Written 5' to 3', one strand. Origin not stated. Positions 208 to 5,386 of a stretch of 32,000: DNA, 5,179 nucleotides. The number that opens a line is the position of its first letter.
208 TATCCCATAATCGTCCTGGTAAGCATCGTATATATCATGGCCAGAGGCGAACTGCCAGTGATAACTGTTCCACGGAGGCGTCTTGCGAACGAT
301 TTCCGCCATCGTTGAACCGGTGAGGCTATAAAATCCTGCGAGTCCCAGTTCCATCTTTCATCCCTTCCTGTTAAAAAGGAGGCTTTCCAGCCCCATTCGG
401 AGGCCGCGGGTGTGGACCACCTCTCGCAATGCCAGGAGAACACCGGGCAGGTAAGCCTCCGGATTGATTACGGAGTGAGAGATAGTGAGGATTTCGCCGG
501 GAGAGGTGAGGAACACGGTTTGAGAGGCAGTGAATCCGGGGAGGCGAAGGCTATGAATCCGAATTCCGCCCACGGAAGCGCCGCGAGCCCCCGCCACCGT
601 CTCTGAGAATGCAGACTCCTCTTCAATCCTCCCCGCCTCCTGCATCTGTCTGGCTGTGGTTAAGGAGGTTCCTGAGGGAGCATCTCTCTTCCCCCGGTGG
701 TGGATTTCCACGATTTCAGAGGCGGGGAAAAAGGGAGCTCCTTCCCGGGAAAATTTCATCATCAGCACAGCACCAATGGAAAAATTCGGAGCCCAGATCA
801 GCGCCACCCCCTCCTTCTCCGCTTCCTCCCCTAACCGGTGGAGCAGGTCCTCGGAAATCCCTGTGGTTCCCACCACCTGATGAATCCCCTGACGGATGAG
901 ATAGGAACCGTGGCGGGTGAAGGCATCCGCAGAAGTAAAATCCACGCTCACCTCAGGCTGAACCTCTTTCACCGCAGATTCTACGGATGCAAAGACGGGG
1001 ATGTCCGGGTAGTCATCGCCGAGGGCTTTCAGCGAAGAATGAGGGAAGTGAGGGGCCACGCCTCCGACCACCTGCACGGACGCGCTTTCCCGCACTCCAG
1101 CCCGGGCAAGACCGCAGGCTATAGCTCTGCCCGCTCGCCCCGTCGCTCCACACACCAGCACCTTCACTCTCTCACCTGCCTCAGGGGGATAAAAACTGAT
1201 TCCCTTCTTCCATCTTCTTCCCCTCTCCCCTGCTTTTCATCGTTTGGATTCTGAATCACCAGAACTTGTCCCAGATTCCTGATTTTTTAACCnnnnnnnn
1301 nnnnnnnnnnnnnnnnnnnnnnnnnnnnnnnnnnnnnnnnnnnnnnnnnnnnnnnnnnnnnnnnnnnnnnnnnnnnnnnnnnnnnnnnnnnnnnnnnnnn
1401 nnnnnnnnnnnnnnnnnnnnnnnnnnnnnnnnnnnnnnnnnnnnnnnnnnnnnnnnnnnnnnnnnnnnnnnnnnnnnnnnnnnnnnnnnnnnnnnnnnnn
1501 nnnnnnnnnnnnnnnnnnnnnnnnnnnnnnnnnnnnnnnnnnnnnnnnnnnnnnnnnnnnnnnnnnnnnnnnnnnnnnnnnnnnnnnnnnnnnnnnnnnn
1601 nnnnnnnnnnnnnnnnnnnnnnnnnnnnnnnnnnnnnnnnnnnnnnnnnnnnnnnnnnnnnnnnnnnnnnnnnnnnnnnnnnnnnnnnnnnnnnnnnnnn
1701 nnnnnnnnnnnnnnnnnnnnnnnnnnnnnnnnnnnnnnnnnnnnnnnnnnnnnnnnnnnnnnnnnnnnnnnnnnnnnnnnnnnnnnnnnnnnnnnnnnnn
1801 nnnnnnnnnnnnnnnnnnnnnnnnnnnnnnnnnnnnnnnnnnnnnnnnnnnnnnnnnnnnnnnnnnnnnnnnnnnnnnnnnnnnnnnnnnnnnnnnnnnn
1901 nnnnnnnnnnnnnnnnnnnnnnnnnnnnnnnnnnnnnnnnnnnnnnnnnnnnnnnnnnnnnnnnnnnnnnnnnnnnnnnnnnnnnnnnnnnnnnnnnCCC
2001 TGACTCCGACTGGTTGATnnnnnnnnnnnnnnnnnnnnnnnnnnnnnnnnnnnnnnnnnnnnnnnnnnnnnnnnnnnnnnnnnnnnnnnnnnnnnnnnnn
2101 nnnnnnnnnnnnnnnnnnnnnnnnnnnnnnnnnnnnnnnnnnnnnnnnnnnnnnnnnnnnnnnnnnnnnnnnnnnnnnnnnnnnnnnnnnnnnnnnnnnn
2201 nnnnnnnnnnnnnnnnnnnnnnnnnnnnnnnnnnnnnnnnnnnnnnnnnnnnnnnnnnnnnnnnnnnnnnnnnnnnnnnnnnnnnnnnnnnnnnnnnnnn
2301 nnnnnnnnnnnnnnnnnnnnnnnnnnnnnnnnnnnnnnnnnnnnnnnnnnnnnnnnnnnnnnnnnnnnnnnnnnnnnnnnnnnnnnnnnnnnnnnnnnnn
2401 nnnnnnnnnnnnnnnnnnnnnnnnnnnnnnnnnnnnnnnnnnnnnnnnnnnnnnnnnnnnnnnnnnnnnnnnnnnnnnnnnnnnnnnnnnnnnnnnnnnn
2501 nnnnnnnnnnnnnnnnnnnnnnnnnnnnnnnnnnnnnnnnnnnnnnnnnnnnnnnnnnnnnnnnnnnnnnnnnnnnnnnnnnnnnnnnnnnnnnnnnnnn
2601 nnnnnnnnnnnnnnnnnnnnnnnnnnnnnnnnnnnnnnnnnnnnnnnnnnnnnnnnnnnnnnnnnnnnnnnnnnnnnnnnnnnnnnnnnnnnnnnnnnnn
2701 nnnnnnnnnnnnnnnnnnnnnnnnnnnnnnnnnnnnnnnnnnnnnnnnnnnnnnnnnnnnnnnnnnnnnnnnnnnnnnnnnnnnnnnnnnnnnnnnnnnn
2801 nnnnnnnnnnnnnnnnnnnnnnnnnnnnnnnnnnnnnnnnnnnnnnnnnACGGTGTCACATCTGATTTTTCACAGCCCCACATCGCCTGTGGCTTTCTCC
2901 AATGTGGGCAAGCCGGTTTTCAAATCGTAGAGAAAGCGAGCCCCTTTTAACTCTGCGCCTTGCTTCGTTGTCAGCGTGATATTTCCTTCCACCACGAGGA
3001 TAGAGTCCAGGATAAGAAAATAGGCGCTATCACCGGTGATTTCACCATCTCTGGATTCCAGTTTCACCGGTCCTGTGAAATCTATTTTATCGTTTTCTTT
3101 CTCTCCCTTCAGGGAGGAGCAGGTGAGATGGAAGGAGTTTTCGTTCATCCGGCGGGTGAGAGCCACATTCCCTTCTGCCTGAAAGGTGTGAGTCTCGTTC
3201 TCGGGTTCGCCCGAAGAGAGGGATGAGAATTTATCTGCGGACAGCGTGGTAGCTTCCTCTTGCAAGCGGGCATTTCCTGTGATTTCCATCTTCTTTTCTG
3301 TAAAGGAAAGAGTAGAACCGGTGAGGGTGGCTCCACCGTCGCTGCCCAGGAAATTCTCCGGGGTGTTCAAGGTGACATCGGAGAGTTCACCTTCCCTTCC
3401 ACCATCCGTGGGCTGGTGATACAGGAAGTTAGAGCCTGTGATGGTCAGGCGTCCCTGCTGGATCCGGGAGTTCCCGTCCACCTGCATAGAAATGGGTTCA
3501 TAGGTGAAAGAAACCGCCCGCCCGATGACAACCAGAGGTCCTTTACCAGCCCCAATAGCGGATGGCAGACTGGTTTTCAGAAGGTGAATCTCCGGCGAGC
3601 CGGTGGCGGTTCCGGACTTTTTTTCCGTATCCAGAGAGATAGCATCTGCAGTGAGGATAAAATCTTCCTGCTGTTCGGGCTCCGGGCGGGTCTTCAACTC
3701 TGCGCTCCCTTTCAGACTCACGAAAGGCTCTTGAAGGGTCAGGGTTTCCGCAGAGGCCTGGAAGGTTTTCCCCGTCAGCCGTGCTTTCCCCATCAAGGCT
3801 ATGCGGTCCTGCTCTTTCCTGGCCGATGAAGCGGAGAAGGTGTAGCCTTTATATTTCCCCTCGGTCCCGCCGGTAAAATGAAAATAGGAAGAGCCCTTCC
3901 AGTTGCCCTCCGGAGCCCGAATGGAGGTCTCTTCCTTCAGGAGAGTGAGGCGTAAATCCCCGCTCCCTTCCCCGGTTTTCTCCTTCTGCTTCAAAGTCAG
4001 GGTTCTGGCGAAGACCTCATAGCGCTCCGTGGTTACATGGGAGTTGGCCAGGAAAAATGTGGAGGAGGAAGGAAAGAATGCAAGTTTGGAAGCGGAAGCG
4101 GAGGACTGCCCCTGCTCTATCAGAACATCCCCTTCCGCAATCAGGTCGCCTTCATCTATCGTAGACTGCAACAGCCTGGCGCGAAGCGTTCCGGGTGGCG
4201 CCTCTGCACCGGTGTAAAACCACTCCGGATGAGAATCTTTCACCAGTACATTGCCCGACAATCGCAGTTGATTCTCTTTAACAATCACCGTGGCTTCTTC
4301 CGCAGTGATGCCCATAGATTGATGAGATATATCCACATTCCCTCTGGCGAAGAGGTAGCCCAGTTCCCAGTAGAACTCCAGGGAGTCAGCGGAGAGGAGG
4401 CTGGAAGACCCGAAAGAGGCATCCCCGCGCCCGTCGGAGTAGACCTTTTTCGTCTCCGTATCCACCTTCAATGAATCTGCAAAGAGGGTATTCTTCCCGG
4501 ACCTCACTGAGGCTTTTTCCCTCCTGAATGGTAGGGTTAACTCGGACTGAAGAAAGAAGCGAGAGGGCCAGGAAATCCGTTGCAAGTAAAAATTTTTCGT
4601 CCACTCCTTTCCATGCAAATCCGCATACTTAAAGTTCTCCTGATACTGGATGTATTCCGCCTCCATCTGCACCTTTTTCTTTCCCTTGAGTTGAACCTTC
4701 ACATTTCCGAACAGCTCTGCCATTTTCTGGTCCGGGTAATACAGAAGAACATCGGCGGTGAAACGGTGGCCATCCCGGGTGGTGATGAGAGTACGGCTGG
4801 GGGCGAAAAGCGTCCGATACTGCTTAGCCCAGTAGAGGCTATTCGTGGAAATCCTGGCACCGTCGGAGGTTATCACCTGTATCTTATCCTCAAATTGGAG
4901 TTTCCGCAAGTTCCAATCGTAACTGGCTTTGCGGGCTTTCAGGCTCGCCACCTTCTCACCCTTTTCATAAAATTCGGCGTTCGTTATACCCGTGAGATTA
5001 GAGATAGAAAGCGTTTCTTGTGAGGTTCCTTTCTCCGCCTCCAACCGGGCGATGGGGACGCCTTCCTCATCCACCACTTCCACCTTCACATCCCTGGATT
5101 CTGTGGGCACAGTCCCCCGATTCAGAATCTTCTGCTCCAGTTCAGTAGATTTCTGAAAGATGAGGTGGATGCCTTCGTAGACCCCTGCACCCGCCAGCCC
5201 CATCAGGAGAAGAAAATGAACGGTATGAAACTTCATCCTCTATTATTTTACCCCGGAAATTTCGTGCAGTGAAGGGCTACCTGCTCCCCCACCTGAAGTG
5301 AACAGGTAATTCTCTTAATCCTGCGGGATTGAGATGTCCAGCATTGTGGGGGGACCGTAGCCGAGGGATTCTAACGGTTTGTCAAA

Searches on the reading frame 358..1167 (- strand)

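Call 7: search_protein_families(library=pfam, proteins=[window:358-1167:-], max_evalue=0.001)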
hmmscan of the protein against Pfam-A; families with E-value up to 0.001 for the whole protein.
window:358-1167:- (269 aa): 2 families
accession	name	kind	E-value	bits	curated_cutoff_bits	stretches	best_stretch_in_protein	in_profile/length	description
PF05173.19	DapB_C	-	6.6e-25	88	27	1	132-261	1-118/121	Dihydrodipicolinate reductase, C-terminus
PF01113.26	DapB_N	-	7.8e-18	65.2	25.6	1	1-129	1-124/124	Dihydrodipicolinate reductase, N-terminus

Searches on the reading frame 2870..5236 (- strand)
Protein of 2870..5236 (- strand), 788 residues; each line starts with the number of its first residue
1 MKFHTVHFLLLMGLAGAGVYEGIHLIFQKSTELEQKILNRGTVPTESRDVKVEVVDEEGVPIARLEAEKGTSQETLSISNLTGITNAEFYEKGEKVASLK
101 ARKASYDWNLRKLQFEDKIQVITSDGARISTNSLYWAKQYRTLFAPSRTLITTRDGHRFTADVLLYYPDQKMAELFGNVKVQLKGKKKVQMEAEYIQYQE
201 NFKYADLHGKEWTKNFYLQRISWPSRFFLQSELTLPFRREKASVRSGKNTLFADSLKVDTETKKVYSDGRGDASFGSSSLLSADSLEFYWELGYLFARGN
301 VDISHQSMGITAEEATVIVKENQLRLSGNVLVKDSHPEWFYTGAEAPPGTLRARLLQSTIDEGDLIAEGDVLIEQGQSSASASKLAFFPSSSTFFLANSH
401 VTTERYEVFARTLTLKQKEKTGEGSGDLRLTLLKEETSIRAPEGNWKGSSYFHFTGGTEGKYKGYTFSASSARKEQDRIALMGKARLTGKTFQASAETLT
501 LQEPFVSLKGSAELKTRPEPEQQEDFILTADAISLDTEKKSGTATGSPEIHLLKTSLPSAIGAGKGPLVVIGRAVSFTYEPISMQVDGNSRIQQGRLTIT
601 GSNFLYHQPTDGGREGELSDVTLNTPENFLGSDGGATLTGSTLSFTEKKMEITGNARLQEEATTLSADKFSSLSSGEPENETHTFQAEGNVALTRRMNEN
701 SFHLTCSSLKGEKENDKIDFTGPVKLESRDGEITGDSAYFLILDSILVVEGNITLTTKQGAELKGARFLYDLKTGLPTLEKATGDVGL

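Call 7: search_protein_families(library=pfam, proteins=[window:2870-5236:-], max_evalue=0.001)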
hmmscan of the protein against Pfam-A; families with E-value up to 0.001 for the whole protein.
window:2870-5236:- (788 aa): 3 families
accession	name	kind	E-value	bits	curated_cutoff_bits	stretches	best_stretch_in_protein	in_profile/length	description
PF03968.19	LptD_N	-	2.3e-18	66.9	20.4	0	283-420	4-112/113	LptA/(LptD N-terminal domain) LPS transport protein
PF06835.18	LptC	-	9.5e-13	48.6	21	1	29-182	19-173/175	Lipopolysaccharide-assembly, LptC-related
PF13100.11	OstA_2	-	3.4e-06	27.2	21.2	0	153-208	32-85/158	OstA-like protein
